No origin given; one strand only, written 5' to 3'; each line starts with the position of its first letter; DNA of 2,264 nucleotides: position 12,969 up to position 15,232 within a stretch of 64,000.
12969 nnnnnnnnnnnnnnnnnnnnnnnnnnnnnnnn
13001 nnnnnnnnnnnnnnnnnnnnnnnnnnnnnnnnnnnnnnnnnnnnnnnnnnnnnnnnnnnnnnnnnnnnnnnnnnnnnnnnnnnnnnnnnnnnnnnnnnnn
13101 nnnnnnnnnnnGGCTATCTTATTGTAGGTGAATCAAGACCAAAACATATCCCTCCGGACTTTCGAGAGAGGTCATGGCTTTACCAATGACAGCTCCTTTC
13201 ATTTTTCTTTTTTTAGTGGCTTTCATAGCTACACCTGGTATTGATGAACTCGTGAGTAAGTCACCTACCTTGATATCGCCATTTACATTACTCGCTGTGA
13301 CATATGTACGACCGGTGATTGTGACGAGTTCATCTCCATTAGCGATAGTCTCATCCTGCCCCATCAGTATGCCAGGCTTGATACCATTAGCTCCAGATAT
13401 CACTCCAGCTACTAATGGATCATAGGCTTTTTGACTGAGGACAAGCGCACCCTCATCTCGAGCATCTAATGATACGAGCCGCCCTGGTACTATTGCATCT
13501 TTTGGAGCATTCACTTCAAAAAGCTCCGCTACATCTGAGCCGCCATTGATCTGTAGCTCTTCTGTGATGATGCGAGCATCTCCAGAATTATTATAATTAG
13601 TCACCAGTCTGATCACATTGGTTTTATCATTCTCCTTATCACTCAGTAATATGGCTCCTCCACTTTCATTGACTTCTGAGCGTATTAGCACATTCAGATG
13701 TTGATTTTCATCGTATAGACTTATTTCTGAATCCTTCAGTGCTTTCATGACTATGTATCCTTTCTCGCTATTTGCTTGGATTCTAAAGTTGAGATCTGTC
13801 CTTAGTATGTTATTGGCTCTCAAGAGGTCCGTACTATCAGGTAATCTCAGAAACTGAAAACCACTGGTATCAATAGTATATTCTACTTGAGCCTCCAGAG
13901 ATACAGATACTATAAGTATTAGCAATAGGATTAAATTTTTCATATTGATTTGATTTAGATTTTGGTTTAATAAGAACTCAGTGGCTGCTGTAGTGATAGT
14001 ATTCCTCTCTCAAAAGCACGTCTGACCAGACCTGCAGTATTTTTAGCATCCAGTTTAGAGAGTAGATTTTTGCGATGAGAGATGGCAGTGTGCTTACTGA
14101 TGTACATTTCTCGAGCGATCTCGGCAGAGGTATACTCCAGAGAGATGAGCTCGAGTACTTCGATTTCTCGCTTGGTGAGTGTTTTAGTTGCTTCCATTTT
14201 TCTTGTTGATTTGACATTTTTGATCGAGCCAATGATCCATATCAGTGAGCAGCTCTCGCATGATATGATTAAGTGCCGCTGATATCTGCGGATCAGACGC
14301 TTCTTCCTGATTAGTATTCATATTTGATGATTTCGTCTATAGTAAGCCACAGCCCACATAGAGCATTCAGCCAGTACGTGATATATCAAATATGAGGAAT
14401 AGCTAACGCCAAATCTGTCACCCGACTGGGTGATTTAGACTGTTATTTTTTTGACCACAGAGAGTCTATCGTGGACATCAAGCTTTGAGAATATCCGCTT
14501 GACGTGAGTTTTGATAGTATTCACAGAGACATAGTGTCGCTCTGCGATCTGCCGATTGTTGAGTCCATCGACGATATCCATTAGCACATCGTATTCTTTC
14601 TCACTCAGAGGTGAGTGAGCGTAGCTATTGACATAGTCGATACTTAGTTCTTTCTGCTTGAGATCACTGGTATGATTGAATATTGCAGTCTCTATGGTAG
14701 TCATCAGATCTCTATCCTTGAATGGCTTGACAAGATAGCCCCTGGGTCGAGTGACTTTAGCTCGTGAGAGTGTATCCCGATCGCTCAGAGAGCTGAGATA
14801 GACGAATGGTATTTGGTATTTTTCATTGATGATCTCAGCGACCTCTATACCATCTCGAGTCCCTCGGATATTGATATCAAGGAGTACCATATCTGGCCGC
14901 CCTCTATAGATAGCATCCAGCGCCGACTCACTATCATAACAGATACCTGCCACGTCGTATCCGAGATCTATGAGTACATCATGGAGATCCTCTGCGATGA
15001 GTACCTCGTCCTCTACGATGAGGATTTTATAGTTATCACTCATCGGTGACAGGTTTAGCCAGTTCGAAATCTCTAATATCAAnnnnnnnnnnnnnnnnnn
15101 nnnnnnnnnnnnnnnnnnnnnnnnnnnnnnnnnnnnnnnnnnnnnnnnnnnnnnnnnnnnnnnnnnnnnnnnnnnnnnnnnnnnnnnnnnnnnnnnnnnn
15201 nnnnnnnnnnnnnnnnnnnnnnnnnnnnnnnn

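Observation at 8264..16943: Two-component-system-controlled operon of three large secreted proteins (beta-helix, BNR propeller, 274-aa unknown)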

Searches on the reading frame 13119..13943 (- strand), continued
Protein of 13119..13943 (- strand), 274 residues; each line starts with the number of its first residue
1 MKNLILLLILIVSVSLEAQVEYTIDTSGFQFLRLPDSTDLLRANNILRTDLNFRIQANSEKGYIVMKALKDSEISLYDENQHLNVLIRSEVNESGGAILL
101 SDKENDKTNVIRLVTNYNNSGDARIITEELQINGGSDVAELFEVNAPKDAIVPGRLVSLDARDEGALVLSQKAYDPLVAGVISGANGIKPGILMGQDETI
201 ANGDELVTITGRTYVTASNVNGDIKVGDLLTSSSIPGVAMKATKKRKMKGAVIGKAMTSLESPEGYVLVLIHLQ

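Call 95: search_protein_families(library=phrogs, proteins=[L089:9461-10408:+, L089:10395-11561:+, L089:4172-6739:-, L089:12428-13750:-, L090:9893-10408:+, L090:10421-11755:+, L090:8794-9336:+, L090:8312-8794:+, window:13119-13943:-], max_evalue=0.001)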
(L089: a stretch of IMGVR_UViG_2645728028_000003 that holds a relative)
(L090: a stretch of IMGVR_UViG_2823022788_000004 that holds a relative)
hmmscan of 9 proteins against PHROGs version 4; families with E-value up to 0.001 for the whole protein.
L089:9461-10408:+ (315 aa): 0 families

L089:10395-11561:+ (388 aa): 0 families

L089:4172-6739:- (855 aa): 0 families

L089:12428-13750:- (440 aa): 2 families
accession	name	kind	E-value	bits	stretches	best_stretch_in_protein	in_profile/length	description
phrog_2199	-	integration and excision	3.8e-59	201.6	1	37-430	4-351/356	transposase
phrog_21610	-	unknown function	2.5e-09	38.4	1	311-423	4-121/143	-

L090:9893-10408:+ (171 aa): 0 families

L090:10421-11755:+ (444 aa): 0 families

L090:8794-9336:+ (180 aa): 3 families
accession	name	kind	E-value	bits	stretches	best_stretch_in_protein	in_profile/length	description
phrog_216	-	integration and excision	2.1e-72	244.8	1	1-179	49-237/301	integrase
phrog_7269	-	integration and excision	6.7e-30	103.9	1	104-180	8-83/89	integrase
phrog_1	-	integration and excision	6.8e-25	89.4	1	10-178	273-447/611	integrase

L090:8312-8794:+ (160 aa): 2 families
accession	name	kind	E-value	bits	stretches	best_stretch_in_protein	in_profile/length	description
phrog_248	-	transcription regulation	9e-40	137.4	1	1-157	6-148/161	transcriptional activator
phrog_36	-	transcription regulation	9.6e-05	23.1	1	19-143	55-184/220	transcriptional regulator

window:13119-13943:- (274 aa): 0 families

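Call 100: list_cluster_members(proteins=[P0001, P0121, P0126, P0050])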
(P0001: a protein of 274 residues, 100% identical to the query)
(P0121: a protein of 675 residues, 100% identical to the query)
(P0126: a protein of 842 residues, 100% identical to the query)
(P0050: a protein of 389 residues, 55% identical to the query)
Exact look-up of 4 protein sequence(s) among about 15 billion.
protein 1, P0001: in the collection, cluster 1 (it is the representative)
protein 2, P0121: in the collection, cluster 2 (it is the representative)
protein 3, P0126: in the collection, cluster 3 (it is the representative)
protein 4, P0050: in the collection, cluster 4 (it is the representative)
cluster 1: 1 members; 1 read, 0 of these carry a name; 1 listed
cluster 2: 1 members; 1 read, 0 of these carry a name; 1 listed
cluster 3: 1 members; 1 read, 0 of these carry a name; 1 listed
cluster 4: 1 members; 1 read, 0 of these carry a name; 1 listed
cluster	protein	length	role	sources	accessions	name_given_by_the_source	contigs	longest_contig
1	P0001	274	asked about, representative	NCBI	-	-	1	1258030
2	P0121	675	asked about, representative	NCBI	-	-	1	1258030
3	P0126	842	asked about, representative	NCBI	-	-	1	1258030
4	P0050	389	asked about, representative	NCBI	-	-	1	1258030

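Call 102: search_protein_families(library=pfam, proteins=[L030:1096-2382:+, L056:932-2446:+, L028:7745-8797:+], max_evalue=0.01)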
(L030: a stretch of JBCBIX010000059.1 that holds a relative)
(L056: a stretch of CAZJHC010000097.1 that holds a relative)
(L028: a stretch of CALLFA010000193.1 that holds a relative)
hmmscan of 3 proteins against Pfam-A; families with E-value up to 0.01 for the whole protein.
L030:1096-2382:+ (428 aa): 2 families
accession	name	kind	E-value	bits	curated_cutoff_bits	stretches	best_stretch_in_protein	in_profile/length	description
PF14312.12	FG-GAP_2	-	2.4e-21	76.1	23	3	372-426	1-49/49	FG-GAP repeat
PF23414.1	Beta-prop_EML_2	-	0.0071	16.2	90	0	149-255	48-154/266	Echinoderm microtubule-associated protein second beta-propeller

L056:932-2446:+ (504 aa): 1 family
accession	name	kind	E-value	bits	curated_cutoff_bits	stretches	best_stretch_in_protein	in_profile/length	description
PF00196.25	GerE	-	1.3e-07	31.6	23.5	1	6-57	4-55/57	Bacterial regulatory proteins, luxR family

L028:7745-8797:+ (350 aa): 3 families
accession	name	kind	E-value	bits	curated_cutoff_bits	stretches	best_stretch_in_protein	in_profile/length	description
PF05572.19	Peptidase_M43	-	0.00015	22.1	23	1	137-202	47-108/152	Pregnancy-associated plasma protein-A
PF13688.12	Reprolysin_5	-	0.0002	22.1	27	1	119-228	84-186/196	Metallo-peptidase family M12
PF13583.11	Reprolysin_4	-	0.00067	19.8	22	1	138-228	115-175/203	Metallo-peptidase family M12B Reprolysin-like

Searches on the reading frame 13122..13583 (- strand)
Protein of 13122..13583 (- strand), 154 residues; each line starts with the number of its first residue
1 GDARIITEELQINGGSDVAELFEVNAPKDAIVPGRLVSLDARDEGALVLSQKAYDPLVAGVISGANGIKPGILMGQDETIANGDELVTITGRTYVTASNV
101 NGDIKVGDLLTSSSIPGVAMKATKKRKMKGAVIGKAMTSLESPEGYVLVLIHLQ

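Call 80: search_dna_similar(query=window:13122-13583:-, collection=phages, mode=protein, max_evalue=0.001, max_rows=25)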
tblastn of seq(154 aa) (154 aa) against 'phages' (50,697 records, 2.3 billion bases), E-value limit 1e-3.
No match.

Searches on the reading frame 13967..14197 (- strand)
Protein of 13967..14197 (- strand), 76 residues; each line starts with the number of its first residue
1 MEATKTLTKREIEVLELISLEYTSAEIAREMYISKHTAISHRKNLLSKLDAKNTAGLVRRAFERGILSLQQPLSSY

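Call 5: search_protein_families(library=pfam, proteins=[window:13967-14197:-], max_evalue=0.1)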
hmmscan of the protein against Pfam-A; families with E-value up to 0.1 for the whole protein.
window:13967-14197:- (76 aa): 3 families
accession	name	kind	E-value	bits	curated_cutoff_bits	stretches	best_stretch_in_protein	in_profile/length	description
PF00196.25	GerE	-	2.7e-14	53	23.5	1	6-61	2-57/57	Bacterial regulatory proteins, luxR family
PF04545.22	Sigma70_r4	-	0.012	15.5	24.1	1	5-48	3-47/50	Sigma-70, region 4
PF08281.18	Sigma70_r4_2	-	0.044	13.9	25.7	1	2-38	6-43/54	Sigma-70, region 4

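Call 6: search_protein_families(library=ncbifam, proteins=[window:13967-14197:-], max_evalue=0.1)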
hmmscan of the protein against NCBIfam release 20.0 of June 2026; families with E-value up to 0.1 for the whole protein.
window:13967-14197:- (76 aa): 28 families (the best 25 are shown)
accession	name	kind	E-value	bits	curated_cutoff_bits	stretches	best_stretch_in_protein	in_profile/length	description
NF052366.1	photon_PedR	equivalog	2.2e-12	46.9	120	1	6-69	2-65/74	photosynthetic electron transport-dependent transcriptional regulator PedR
NF052445.1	RespRegMctR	equivalog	2.1e-11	43.6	300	1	3-66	141-204/205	two-component system response regulator MctR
NF011896.0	PRK15369.1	equivalog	1.1e-09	38.2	242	1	3-62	146-205/211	two component system response regulator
NF047785.1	respo_reg_MadR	equivalog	2e-09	37.1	300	1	3-66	145-208/209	MadR family response regulator transcription factor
TIGR03541.1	reg_near_HchA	equivalog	1.4e-08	34.6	215.6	1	3-65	168-230/232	PA1136 family autoinducer-binding transcriptional regulator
TIGR03020.2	EpsA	equivalog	1.3e-07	31.5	170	1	3-61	187-245/247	XrtB/PEP-CTERM-associated transcriptional regulator EpsA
NF007505.1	PRK10100.1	equivalog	2.1e-07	30.8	250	1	3-58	141-196/204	biofilm master transcriptional regulator CsgD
NF007685.0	PRK10360.1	equivalog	2.8e-07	30.5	258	1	5-63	136-194/196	response regulator transcription factor UhpA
NF006900.1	PRK09390.1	equivalog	3.4e-07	30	255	1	5-63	141-199/203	response regulator FixJ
NF007935.0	PRK10651.1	equivalog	1.8e-06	27.3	250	1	4-53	153-202/216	two-component system response regulator NarL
NF007561.1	PRK10188.1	equivalog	7.7e-06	25.4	350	1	5-59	178-232/240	quorum-sensing transcriptional regulator SdiA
NF003420.0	PRK04841.1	equivalog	1.2e-05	23.5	537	1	4-58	836-890/903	HTH-type transcriptional regulator MalT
NF041232.1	BagY_FevT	exception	4.5e-05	22.5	700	1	6-63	296-353/367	LuxR family transcriptional regulator BagY/FevT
NF041673.1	transregRamA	equivalog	5.7e-05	22.3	500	1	3-59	215-271/280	acetate metabolism transcriptional regulator RamA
NF040749.1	tetrathio_RR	equivalog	6.4e-05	22.8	290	1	5-60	132-187/191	tetrathionate respiration response regulator TtrR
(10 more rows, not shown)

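Call 50: search_protein_representatives(alignment_id=A3)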
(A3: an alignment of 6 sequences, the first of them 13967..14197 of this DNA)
Query: 6 sequences, 87 profile positions. Proteins with E-value up to 0.001 (for the whole library): 127665; up to 1e-10: 7520; up to 1e-30: 23. The best 150 are listed.
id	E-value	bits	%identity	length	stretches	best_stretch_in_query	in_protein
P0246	3.2e-76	267.6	-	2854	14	5-57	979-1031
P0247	3.3e-64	229.2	-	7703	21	4-67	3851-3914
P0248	3.5e-64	229.1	-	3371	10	6-67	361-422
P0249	1.6e-63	227.0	-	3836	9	6-68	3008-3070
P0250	1.3e-48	179.1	-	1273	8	10-67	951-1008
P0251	3.1e-43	162.0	-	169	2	4-68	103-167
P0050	1.3e-41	156.7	-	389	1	1-87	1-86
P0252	4.9e-41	154.9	-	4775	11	6-65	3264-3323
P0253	2.3e-38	146.3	-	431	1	1-87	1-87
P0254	9.9e-38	144.3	-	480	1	1-87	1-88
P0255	1.9e-37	143.4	-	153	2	4-75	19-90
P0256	8.8e-37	141.3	-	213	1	1-87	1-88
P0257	2.8e-36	139.7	-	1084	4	6-67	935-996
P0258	8.7e-36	138.1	-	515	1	1-87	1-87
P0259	9.1e-36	138.0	-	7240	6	3-67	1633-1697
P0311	9.5e-25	102.7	-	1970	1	4-81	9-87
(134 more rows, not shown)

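Call 92: find_related_loci(query=A3, collection=viral_contigs, flank=10000)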
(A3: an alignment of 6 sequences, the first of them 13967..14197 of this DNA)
Query A3 (76 aa) in viral_contigs; peptide patterns used: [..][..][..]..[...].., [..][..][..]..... (x = any residue, [..] = any of these).
110 stretches matched a pattern; 1 encode a relative of the query (tblastn E <= 1e-3); 1 distinct loci.
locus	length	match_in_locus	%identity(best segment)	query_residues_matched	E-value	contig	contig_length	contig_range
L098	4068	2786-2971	42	4-65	9e-11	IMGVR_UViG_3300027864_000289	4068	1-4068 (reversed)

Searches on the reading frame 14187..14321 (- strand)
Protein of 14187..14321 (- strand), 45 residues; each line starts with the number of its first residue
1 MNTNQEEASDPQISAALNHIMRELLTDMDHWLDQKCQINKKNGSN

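Call 102: search_protein_families(library=pfam, proteins=[window:14187-14321:-], max_evalue=0.01)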
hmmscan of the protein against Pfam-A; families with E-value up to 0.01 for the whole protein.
seq(45 aa): 0 families

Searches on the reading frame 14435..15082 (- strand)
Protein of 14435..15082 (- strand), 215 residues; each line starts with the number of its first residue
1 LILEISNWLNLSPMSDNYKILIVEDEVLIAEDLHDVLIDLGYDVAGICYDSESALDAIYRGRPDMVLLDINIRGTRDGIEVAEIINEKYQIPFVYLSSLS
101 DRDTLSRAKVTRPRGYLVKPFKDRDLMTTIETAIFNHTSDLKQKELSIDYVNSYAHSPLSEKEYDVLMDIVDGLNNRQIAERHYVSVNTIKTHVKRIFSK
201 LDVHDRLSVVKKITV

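Call 5: search_protein_families(library=pfam, proteins=[window:14435-15082:-], max_evalue=0.1)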
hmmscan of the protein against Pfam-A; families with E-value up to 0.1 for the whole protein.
window:14435-15082:- (215 aa): 7 families
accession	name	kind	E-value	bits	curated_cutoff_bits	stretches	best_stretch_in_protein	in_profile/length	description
PF00072.30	Response_reg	-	9e-19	68.1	30.2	1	20-130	1-110/111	Response regulator receiver domain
PF00196.25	GerE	-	8.4e-14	51.4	23.5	1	158-210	2-54/57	Bacterial regulatory proteins, luxR family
PF08281.18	Sigma70_r4_2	-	0.00016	21.7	25.7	1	166-201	19-54/54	Sigma-70, region 4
PF13412.12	HTH_24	-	0.036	14.1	21.9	1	173-196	17-40/48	Winged helix-turn-helix DNA-binding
PF13936.12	HTH_38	-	0.048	13.8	27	0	172-196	19-43/44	Helix-turn-helix domain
PF04545.22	Sigma70_r4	-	0.072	13.1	24.1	0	171-201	18-48/50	Sigma-70, region 4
PF16795.10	Phage_integr_3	-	0.097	13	27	0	139-189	98-149/161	Archaeal phage integrase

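Call 6: search_protein_families(library=ncbifam, proteins=[window:14435-15082:-], max_evalue=0.1)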
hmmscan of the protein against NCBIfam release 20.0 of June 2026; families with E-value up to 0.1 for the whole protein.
window:14435-15082:- (215 aa): 103 families (the best 25 are shown)
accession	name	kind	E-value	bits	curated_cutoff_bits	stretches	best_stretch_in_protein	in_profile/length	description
NF052445.1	RespRegMctR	equivalog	7.7e-23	81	300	1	19-205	3-191/205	two-component system response regulator MctR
NF006623.1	PRK09191.1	subfamily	1.5e-21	77.4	240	1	18-138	138-256/258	PhyR family response regulator anti-anti-sigma factor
NF047785.1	respo_reg_MadR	equivalog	2.9e-19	69.2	300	1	19-210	2-200/209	MadR family response regulator transcription factor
NF011896.0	PRK15369.1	equivalog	8.3e-19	68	242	1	17-207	3-198/211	two component system response regulator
NF007708.0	PRK10403.1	equivalog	4.9e-18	65.4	343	1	16-208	5-203/215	nitrate/nitrite response regulator protein NarP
NF007935.0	PRK10651.1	equivalog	1.3e-17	63.7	250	1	15-208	4-205/216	two-component system response regulator NarL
NF009971.0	PRK13435.1-2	subfamily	3.4e-17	62.6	151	1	19-131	2-110/141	response regulator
NF040689.1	MtrAB_MtrA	equivalog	2.4e-16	59.8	300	1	20-149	1-127/219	MtrAB system response regulator MtrA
NF040534.1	resp_reg_YycF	equivalog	1.4e-15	57.2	340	1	19-143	2-124/231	response regulator YycF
NF006900.1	PRK09390.1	equivalog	2e-15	56.9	255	1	14-206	1-190/203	response regulator FixJ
NF051870.1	NAssimRespRegNtrX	equivalog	2.6e-15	56.3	600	1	19-144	3-127/452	nitrogen assimilation response regulator NtrX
NF041830.1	RR_TF_ErdR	exception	1.2e-14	54.5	390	1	18-207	2-199/213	response regulator transcription factor ErdR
NF040749.1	tetrathio_RR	equivalog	2.7e-14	53.3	290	1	20-212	2-187/191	tetrathionate respiration response regulator TtrR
NF007018.1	PRK09483.1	equivalog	7.8e-13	48.6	280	1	19-207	3-197/217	UvrY/SirA/GacA family response regulator transcription factor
NF007403.0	PRK09935.1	equivalog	9.9e-13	48.2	271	1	48-208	35-199/210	fimbria biosynthesis transcriptional regulator FimZ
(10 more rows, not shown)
